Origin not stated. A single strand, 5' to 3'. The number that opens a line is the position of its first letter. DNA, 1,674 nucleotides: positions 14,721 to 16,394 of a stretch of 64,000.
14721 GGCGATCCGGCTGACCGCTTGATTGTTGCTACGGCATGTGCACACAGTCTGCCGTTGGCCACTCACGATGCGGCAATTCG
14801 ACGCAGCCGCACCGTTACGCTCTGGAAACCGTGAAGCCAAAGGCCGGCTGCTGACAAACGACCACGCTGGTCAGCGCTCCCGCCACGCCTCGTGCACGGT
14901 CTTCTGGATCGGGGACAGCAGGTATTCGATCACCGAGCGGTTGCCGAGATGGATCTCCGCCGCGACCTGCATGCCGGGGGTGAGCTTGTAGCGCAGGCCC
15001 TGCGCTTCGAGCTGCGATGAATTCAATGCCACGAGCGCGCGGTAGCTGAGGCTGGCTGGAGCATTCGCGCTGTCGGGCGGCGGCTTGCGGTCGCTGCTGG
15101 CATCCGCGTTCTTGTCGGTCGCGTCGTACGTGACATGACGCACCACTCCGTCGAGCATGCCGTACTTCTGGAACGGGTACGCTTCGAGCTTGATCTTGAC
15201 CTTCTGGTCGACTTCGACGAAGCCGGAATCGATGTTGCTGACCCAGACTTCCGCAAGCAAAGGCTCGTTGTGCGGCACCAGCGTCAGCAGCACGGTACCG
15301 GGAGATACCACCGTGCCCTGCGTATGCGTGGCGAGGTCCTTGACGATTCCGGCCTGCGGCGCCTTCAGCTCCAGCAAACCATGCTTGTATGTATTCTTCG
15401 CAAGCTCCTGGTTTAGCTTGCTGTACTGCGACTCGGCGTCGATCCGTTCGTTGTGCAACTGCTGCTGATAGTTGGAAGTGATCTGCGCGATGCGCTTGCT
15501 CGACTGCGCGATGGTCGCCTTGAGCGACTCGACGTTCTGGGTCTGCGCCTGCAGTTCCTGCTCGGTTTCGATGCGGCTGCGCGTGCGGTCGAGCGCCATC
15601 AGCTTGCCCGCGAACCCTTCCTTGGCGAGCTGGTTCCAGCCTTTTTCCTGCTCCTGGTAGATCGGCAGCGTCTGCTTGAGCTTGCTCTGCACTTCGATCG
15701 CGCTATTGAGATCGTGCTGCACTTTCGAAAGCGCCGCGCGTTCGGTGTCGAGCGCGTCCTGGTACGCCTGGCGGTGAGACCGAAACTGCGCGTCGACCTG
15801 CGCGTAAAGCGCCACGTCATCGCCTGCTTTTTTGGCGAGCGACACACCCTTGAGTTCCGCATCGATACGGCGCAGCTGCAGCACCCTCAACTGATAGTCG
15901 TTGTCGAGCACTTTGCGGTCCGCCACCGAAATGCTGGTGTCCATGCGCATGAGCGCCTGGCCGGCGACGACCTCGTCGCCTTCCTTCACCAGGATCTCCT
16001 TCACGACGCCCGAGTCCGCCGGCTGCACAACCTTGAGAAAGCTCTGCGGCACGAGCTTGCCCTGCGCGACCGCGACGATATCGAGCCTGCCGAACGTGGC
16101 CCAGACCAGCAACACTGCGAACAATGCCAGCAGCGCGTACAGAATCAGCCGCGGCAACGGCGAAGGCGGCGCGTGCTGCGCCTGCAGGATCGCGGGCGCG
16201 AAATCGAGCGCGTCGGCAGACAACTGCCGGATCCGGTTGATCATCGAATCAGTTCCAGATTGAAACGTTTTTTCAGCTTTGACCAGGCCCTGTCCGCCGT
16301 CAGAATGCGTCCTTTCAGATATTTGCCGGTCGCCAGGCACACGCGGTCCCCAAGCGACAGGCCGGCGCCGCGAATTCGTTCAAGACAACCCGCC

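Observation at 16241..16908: vapBC toxin-antitoxin pair translationally coupled to hlyD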

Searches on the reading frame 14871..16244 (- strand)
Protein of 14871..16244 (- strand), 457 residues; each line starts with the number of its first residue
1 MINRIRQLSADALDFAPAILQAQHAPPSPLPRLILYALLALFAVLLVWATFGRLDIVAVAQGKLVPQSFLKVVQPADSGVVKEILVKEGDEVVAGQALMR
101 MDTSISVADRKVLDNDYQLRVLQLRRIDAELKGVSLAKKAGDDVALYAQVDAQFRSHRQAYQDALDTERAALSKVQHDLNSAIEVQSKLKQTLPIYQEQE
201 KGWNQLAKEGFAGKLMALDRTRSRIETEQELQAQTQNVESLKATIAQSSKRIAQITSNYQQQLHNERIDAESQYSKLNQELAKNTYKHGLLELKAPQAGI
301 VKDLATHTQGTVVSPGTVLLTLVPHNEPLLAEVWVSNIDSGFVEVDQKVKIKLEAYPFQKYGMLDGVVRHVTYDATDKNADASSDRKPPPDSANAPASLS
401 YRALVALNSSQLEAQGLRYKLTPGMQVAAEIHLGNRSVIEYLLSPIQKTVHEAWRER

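Call 5: search_protein_families(library=pfam, proteins=[window:14871-16244:-], max_evalue=0.01)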
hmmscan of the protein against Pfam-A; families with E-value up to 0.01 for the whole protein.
window:14871-16244:- (457 aa): 4 families
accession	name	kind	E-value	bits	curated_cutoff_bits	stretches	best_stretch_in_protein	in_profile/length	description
PF13437.12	HlyD_3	-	4.1e-14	53.7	22.2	1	293-379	2-84/106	HlyD family secretion protein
PF13533.13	Biotin_lipoyl_2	-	1.3e-07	31.7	29.8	1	73-102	3-32/32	Biotin-lipoyl like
PF00364.28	Biotin_lipoyl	-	1.7e-07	31.4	22.1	1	75-101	47-73/73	Biotin-requiring enzyme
PF16576.10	HlyD_D23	-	2.6e-07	30.6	30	1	232-361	58-177/214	Barrel-sandwich domain of CusB or HlyD membrane-fusion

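Call 8: find_encoding_contigs(protein=window:14871-16244:-, flank=10000, max_places=6)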
Protein window:14871-16244:- (457 aa): 6 contigs read that carry it; 4 places shown.
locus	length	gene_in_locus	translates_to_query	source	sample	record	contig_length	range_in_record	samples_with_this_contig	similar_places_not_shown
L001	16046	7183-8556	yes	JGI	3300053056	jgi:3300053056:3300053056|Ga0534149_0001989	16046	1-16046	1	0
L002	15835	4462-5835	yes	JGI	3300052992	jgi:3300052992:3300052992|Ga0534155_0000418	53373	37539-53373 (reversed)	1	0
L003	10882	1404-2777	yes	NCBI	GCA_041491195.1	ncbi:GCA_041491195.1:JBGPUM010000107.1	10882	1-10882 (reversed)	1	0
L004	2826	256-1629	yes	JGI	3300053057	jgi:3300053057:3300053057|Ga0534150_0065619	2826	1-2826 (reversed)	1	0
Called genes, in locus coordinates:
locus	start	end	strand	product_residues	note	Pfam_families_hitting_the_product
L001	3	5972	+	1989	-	?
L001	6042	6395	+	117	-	-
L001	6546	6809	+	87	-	PF04014:MazE_antitoxin (weak)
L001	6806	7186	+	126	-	PF01850:PIN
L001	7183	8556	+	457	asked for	PF25919:BSH_CusB (faint), PF00364:Biotin_lipoyl (faint), PF25984:BSH_YknX (weak), PF26077:BSH_Fcp1 (faint), PF25994:HH_AprE, PF26002:Beta-barrel_AprE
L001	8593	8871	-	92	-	PF01850:PIN (weak)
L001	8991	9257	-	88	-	PF02604:PhdYeFM_antitox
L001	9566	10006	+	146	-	PF20432:Xre-like-HTH (weak), PF09722:Xre_MbcA_ParS_C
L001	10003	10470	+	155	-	PF08808:RES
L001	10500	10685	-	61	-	PF21716:dnstrm_HI1420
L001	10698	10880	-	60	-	PF21748:UPF0150 (weak)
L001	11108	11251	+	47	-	-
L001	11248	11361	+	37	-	-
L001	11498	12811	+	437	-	PF00815:Histidinol_dh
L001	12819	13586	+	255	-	PF00106:adh_short, PF01370:Epimerase (weak), PF08659:KR, PF13561:adh_short_C2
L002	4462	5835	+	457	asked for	PF25919:BSH_CusB (faint), PF00364:Biotin_lipoyl (faint), PF25984:BSH_YknX (weak), PF26077:BSH_Fcp1 (faint), PF25994:HH_AprE, PF26002:Beta-barrel_AprE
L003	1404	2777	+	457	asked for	PF25919:BSH_CusB (faint), PF00364:Biotin_lipoyl (faint), PF25984:BSH_YknX (weak), PF26077:BSH_Fcp1 (faint), PF25994:HH_AprE, PF26002:Beta-barrel_AprE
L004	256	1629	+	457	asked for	PF25919:BSH_CusB (faint), PF00364:Biotin_lipoyl (faint), PF25984:BSH_YknX (weak), PF26077:BSH_Fcp1 (faint), PF25994:HH_AprE, PF26002:Beta-barrel_AprE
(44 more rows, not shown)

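Call 10: find_homologous_proteins(query=window:14871-16244:-, max_evalue=1e-30)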
Query window:14871-16244:- (457 aa): 6918 proteins with E <= 1e-30 among 8000 candidates; the best 120 are listed.
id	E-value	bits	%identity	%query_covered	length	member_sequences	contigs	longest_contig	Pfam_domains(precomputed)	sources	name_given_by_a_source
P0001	2.6e-291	983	100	100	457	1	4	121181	PF25994.1,PF25984.1,PF26002.1,PF00364.29,PF25919.1,PF26077.1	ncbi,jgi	jgi:hemolysin D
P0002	2.7e-270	914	93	99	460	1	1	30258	PF25994.1,PF25984.1,PF26002.1,PF00364.29,PF25919.1,PF26077.1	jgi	-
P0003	1.1e-269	912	93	99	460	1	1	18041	PF25994.1,PF25984.1,PF26002.1,PF00364.29,PF25919.1,PF26077.1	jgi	-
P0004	1.2e-246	836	85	99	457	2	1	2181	PF25994.1,PF25984.1,PF26002.1,PF00364.29,PF25919.1,PF26077.1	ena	-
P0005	7.6e-231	784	79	99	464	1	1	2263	PF25994.1,PF25984.1,PF26002.1,PF00364.29,PF25919.1,PF26077.1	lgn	-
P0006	7.7e-230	781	79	100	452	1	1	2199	PF25994.1,PF25973.1,PF25984.1,PF26002.1,PF00364.29,PF25919.1,PF26077.1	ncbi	-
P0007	2.4e-229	779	78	98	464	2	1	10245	PF25994.1,PF25984.1,PF26002.1,PF00364.29,PF25919.1,PF26077.1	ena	-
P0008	7.1e-228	775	79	98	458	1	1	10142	PF25994.1,PF25984.1,PF26002.1,PF00364.29,PF25919.1,PF26077.1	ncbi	-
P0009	3.4e-227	772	78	100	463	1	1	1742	PF25994.1,PF25973.1,PF25984.1,PF26002.1,PF00364.29,PF25919.1,PF26077.1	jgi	jgi:HlyD family secretion protein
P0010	4.0e-227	772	79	99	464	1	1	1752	PF25994.1,PF25973.1,PF25984.1,PF26002.1,PF00364.29,PF25919.1,PF26077.1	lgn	-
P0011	4.2e-227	772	79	99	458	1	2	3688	PF25994.1,PF25984.1,PF26002.1,PF00364.29,PF25919.1,PF26077.1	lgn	-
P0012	1.7e-226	770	77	99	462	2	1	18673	PF25994.1,PF25984.1,PF26002.1,PF00364.29,PF25919.1,PF26077.1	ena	-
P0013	5.0e-225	765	77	99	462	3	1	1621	PF25994.1,PF25973.1,PF25984.1,PF26002.1,PF00364.29,PF25919.1,PF26077.1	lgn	-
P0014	6.5e-225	765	78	99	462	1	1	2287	PF25994.1,PF25973.1,PF25984.1,PF26002.1,PF00364.29,PF25919.1,PF26077.1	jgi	jgi:hemolysin D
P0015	1.6e-224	764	79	98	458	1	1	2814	PF25994.1,PF25984.1,PF26002.1,PF00364.29,PF25919.1,PF26077.1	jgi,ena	-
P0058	8.4e-201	685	71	100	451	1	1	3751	PF25994.1,PF25984.1,PF26002.1,PF00364.29,PF25919.1,PF26077.1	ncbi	-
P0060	2.5e-200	684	71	100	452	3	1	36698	PF25994.1,PF25984.1,PF26002.1,PF00364.29,PF25919.1,PF25988.1,PF26077.1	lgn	-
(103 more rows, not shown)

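Call 12: find_related_loci(query=A1, collection=genome_contigs, flank=10000)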
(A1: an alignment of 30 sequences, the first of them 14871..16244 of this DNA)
Query A1 (457 aa) in genome_contigs; peptide patterns used: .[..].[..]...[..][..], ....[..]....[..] (x = any residue, [..] = any of these).
319 stretches matched a pattern; 124 encode a relative of the query (tblastn E <= 1e-3); the best 80 are kept; 80 distinct loci.
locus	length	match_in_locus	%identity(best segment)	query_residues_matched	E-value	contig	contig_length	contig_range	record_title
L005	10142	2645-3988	79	8-457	0e+0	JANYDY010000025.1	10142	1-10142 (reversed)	MAG: Betaproteobacteria bacterium isolate 336R_metabinner_94 336R_k141_804491, whole genome shotgun sequence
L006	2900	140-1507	75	4-457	0e+0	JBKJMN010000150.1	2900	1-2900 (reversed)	MAG: Burkholderiales bacterium isolate ant_bin.330 k117_2072508, whole genome shotgun sequence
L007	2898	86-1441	73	4-457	0e+0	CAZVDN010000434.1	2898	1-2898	MAG TPA_asm: uncultured Streptomyces sp. isolate binchicken_co298_74 genome assembly, contig: NODE_77462_length_2898_cov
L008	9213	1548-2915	74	4-457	0e+0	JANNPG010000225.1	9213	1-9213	MAG: Betaproteobacteria bacterium isolate SOY_34_metabat_162 SOY_34_k141_650819, whole genome shotgun sequence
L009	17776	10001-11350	71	3-457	0e+0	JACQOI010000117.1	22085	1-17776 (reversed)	MAG: Betaproteobacteria bacterium isolate NC_groundwater_1277_Ag_S-0.2um_61_95 S_p2_S4_coassembly_k141_1033423, whole ge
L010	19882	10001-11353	67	1-457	0e+0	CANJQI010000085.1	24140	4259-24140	MAG: Betaproteobacteria bacterium isolate RH-23may17-68 genome assembly, contig: RH-23may17-C15032, whole genome shotgun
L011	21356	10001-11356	66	1-457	0e+0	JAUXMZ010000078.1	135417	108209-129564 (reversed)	MAG: Burkholderiales bacterium isolate C1_concoct.bin.24 C1_k141_229590, whole genome shotgun sequence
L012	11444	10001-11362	62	1-457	0e+0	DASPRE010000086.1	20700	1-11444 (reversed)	MAG TPA_asm: Burkholderiales bacterium isolate SMAG_U12217 k141_1784144, whole genome shotgun sequence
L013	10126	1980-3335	71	1-457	0e+0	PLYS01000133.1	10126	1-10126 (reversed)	MAG: Betaproteobacteria bacterium isolate palsa_1004 73.20120700_P3D.248_contig_277043, whole genome shotgun sequence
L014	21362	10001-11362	61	1-457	0e+0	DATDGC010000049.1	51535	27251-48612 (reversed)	MAG TPA_asm: Burkholderiales bacterium isolate SMAG_U242 k141_54835, whole genome shotgun sequence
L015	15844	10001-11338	63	9-457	0e+0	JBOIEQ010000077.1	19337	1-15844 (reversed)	MAG: Burkholderiales bacterium isolate SE1500_metabat2.bin.10 NODE_533_length_19337_cov_1.515825, whole genome shotgun s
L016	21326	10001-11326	60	9-457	0e+0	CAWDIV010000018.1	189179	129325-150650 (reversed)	MAG: uncultured beta proteobacterium isolate MFD04850.bin.2.27 genome assembly, contig: contig_30491, whole genome shotg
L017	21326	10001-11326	63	10-457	8e-180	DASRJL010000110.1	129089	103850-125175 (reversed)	MAG TPA_asm: Burkholderiales bacterium isolate SMAG_U10135 k141_3479799, whole genome shotgun sequence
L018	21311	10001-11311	62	13-457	3e-178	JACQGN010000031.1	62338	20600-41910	MAG: Betaproteobacteria bacterium isolate NC_groundwater_1074_Ag_S2p5_64_289 S_2p5_S6_coassembly_k141_379327, whole geno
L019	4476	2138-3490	64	3-457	0e+0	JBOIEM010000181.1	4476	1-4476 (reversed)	MAG: Burkholderiales bacterium isolate M3-S_metawrap_bin.58 k127_2413331, whole genome shotgun sequence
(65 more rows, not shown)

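Call 17: find_encoding_contigs(protein=P0002, flank=10000, max_places=3)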
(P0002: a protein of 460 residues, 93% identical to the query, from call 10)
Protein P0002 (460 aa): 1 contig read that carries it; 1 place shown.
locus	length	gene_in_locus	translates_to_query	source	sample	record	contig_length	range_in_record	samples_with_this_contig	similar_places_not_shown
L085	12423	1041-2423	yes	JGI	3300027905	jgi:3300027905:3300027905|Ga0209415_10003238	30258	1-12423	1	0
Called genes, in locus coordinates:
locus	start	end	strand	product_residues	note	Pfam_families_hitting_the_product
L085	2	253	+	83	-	?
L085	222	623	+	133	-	PF01850:PIN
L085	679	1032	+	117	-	-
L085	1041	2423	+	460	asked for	PF25919:BSH_CusB (faint), PF26077:BSH_Fcp1 (faint), PF00364:Biotin_lipoyl (faint), PF25984:BSH_YknX (weak), PF25994:HH_AprE, PF26002:Beta-barrel_AprE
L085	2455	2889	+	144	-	PF07254:Cpta_toxin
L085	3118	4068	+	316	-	PF10418:DHODB_Fe-S_bind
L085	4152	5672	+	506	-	PF14691:Fer4_20, PF01266:DAO (faint), PF03486:HI0933_like (faint), PF07992:Pyr_redox_2, PF13450:NAD_binding_8, PF13738:Pyr_redox_3 (faint), PF00070:Pyr_redox (weak)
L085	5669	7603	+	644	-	PF01558:POR, PF01855:POR_N, PF17147:PFOR_II (weak)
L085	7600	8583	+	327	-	PF02775:TPP_enzyme_C, PF12367:PFO_beta_C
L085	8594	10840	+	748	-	PF13370:Fer4_13 (weak)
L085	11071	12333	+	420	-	PF08309:LVIVD (faint)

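Call 18: find_encoding_contigs(protein=P0003, flank=10000, max_places=3)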
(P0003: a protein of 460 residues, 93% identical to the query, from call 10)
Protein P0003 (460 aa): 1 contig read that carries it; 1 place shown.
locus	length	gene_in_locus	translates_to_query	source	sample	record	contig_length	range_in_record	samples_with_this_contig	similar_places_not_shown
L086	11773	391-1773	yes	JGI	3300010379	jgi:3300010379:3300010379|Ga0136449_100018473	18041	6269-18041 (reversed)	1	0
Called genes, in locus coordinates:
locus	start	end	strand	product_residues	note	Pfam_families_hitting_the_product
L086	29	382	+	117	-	-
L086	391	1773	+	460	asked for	PF25919:BSH_CusB (faint), PF26077:BSH_Fcp1 (faint), PF00364:Biotin_lipoyl (faint), PF25984:BSH_YknX (weak), PF25994:HH_AprE, PF26002:Beta-barrel_AprE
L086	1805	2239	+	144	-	PF07254:Cpta_toxin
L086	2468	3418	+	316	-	PF10418:DHODB_Fe-S_bind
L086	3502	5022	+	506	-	PF14691:Fer4_20, PF01266:DAO (faint), PF03486:HI0933_like (faint), PF07992:Pyr_redox_2, PF13450:NAD_binding_8, PF13738:Pyr_redox_3 (faint), PF00070:Pyr_redox (weak)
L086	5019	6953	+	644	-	PF01558:POR, PF01855:POR_N, PF17147:PFOR_II (weak)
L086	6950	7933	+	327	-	PF02775:TPP_enzyme_C, PF12367:PFO_beta_C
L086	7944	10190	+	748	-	PF13370:Fer4_13 (weak)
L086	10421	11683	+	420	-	PF08309:LVIVD (faint)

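Call 48: search_protein_families(library=pfam, proteins=[L085:2-253:+], max_evalue=0.01)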
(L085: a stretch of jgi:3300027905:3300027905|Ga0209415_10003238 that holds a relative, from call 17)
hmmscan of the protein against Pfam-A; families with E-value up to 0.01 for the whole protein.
L085:2-253:+ (83 aa): 3 families
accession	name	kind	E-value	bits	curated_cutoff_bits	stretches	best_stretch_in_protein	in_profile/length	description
PF04014.23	MazE_antitoxin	-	3.8e-09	36.8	24.7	1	3-45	2-45/48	Antidote-toxin recognition MazE, bacterial antitoxin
PF14250.11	AbrB-like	-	5.4e-05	23.7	25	1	1-40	31-70/70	AbrB-like transcriptional regulator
PF02381.23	MraZ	-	0.0022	18.4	23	1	2-24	7-29/72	MraZ protein, putative antitoxin-like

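Call 51: search_protein_families(library=pfam, alignment_id=A6, max_evalue=0.001)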
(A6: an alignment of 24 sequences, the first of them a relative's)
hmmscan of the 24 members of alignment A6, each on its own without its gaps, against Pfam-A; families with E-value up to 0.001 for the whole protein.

A. member 1, L010:9679-9870:+ (63 aa): 0 families

B. families by the number of members that match (of 24 scanned): 6 families
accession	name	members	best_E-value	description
PF00353.25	HemolysinCabind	2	4.2e-23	RTX calcium-binding nonapeptide repeat (4 copies)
PF02794.22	HlyC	1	4.2e-34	RTX toxin acyltransferase family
PF04055.27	Radical_SAM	1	2e-13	Radical SAM superfamily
PF06722.18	EryCIII-like_C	1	1.1e-09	Erythromycin biosynthesis protein CIII-like, C-terminal domain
PF06594.17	HCBP_related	1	0.0007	Haemolysin-type calcium binding protein related domain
PF13353.11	Fer4_12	1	0.00091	4Fe-4S single cluster domain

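Call 53: find_encoding_contigs(protein=P0060, flank=6000, max_places=3)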
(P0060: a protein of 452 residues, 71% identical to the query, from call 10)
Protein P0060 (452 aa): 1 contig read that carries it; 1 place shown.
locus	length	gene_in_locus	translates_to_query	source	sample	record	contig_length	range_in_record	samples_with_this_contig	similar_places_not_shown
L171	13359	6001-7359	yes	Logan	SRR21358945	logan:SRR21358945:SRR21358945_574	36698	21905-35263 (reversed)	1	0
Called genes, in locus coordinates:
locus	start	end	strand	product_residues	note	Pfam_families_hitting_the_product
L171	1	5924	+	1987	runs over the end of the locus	PF00353:HemolysinCabind, PF06594:HCBP_related, PF00353:HemolysinCabind, PF06594:HCBP_related, PF05345:He_PIG, PF00353:HemolysinCabind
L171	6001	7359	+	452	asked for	PF00364:Biotin_lipoyl (faint), PF25919:BSH_CusB (faint), PF25984:BSH_YknX (faint), PF26077:BSH_Fcp1 (faint), PF25988:HH_CyaD (weak), PF25994:HH_AprE, PF26002:Beta-barrel_AprE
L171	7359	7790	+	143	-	PF07254:Cpta_toxin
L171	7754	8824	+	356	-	PF03401:TctC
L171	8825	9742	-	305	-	PF01557:FAA_hydrolase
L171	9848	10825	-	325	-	PF03401:TctC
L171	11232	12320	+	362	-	PF01210:NAD_Gly3P_dh_N (weak), PF02558:ApbA (weak), PF02317:Octopine_DH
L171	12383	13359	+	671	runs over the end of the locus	PF05378:Hydant_A_N, PF01968:Hydantoinase_A, PF19278:Hydant_A_C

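Call 54: find_encoding_contigs(protein=P0006, flank=6000, max_places=3)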
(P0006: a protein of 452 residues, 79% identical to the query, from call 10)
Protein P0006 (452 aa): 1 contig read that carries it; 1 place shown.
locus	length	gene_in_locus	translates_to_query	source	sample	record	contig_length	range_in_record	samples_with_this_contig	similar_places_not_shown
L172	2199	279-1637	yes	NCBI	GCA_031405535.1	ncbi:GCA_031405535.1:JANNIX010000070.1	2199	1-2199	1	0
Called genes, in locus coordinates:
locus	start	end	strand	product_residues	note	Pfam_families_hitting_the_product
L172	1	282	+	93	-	?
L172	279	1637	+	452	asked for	PF25919:BSH_CusB (faint), PF00364:Biotin_lipoyl (faint), PF25973:BSH_CzcB (faint), PF25984:BSH_YknX, PF26077:BSH_Fcp1 (faint), PF25994:HH_AprE, PF26002:Beta-barrel_AprE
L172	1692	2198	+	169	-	?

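Call 55: find_encoding_contigs(protein=P0058, flank=6000, max_places=3)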
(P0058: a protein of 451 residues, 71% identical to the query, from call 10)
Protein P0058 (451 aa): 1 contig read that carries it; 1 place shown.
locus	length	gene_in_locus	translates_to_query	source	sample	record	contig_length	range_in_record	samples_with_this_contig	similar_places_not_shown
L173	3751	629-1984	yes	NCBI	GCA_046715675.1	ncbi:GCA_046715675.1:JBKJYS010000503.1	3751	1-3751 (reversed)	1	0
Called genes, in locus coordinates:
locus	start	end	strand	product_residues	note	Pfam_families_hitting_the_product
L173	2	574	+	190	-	?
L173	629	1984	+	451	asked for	PF25919:BSH_CusB (faint), PF00364:Biotin_lipoyl (faint), PF25984:BSH_YknX (weak), PF26077:BSH_Fcp1 (faint), PF25994:HH_AprE, PF26002:Beta-barrel_AprE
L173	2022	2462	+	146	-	PF07254:Cpta_toxin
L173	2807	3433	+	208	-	-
